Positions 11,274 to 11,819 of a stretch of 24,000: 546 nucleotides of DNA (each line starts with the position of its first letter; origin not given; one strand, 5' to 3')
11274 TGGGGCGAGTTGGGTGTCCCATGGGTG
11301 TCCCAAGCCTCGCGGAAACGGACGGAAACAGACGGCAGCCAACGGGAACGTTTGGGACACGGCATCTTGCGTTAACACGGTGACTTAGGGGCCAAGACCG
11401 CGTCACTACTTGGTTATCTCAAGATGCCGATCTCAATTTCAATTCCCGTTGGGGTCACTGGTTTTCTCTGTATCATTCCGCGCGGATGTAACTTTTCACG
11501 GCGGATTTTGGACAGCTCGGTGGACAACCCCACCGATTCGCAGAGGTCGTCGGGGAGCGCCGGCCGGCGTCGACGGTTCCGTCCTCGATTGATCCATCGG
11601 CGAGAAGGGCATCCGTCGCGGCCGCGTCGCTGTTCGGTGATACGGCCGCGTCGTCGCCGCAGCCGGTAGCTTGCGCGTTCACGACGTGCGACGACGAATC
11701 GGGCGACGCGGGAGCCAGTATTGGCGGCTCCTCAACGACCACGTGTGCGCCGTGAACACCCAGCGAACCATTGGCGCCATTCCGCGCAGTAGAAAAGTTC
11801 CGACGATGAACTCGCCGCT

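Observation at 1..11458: The whole selenium cluster sits on a tRNA-bounded island with an exact 21-bp direct repeat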

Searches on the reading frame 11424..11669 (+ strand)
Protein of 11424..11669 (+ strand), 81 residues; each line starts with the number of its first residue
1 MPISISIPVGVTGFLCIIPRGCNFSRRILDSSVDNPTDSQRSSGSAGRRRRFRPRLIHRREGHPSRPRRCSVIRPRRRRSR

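Call 17: search_protein_families(library=pfam, proteins=[window:11424-11669:+], max_evalue=0.01)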
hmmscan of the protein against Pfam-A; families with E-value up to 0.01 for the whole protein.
window:11424-11669:+ (81 aa): 0 families
